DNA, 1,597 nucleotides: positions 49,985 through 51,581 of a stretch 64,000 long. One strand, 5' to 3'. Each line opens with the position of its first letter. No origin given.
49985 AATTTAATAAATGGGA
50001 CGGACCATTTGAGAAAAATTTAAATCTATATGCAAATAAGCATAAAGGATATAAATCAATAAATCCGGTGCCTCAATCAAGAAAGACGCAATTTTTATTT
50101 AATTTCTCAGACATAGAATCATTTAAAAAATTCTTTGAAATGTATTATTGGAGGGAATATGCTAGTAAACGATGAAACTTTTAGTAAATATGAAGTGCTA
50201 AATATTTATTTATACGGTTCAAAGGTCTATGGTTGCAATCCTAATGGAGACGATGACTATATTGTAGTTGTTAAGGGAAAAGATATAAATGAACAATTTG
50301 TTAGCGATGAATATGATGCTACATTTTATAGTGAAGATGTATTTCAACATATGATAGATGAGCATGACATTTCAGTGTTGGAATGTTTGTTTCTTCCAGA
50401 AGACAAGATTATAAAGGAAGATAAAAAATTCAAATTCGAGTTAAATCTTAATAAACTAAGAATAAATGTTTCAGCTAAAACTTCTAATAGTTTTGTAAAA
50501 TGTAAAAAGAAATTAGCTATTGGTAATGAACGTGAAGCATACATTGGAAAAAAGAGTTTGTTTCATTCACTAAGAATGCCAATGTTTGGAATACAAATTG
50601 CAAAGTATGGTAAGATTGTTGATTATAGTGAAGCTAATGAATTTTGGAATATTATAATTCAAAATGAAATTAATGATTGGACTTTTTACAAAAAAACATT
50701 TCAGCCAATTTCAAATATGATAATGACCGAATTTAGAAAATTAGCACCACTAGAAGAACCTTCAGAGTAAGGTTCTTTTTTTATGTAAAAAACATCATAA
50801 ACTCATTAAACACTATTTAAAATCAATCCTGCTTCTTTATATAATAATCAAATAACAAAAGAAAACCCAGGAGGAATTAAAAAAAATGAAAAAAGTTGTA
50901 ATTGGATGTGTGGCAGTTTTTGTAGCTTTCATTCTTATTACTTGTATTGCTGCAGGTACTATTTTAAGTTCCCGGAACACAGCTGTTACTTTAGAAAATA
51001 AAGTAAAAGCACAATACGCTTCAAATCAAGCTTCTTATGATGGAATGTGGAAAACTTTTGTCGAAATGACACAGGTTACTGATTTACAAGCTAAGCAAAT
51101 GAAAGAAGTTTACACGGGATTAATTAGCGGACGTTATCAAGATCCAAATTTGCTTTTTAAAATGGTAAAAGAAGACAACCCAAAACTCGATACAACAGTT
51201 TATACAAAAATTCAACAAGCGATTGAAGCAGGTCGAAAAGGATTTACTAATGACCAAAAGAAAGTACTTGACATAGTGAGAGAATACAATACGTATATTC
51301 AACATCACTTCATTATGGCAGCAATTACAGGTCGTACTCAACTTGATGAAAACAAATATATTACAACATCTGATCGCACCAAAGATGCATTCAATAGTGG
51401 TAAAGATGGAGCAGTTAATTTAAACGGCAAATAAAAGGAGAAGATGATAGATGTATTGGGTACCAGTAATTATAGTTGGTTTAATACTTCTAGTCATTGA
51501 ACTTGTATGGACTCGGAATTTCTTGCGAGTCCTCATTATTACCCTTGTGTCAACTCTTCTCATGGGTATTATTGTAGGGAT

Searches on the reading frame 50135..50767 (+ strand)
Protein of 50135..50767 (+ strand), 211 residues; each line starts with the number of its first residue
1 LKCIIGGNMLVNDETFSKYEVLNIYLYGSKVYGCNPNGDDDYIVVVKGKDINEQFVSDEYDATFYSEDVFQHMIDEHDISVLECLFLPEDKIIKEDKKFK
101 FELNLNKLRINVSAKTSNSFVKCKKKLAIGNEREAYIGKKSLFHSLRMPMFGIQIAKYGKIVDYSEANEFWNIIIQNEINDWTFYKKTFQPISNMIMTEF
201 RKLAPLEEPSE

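Call 41: search_protein_families(library=pfam, proteins=[window:50135-50767:+], max_evalue=0.1)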
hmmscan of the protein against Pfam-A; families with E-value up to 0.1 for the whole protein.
window:50135-50767:+ (211 aa): 1 family
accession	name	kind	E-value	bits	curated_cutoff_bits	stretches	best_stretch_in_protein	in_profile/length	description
PF10127.15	RlaP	-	0.003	17.7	23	1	40-161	51-170/249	RNA repair pathway DNA polymerase beta family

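Call 42: search_protein_families(library=phrogs, proteins=[window:50135-50767:+], max_evalue=0.001)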
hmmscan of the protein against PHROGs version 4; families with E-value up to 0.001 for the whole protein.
window:50135-50767:+ (211 aa): 1 family
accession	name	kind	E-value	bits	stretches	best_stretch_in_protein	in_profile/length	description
phrog_388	-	DNA, RNA and nucleotide metabolism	1e-10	42.2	1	15-100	32-130/351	nucleotidyltransferase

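Call 58: search_solved_structures(query=window:50135-50767:+, max_evalue=10, show_alignments=1)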
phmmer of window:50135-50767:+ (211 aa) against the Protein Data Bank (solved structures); distinct sequences matched with E-value up to 10: 2.
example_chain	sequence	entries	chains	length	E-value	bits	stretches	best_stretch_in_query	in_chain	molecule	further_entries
6kmc_A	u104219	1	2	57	0.62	12.6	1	40-80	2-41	Immunoglobulin G-binding protein G B1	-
2zw1_A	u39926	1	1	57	1.5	11.4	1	40-80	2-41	Protein LG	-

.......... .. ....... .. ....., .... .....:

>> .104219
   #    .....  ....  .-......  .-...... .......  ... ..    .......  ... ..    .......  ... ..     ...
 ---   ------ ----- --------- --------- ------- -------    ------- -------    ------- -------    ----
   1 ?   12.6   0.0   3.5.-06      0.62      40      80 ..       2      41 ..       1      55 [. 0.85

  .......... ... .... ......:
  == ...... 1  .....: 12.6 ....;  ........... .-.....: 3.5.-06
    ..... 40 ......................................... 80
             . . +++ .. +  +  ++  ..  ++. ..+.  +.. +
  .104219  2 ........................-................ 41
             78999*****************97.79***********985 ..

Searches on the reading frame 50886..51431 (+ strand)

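Call 10: search_protein_families(library=phrogs, proteins=[window:50886-51431:+], max_evalue=0.001)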
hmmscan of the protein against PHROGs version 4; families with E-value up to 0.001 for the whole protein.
window:50886-51431:+ (182 aa): 1 family
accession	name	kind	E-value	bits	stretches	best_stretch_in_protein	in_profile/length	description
phrog_1383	-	head and packaging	1.8e-42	146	1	1-180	2-186/187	virion structural protein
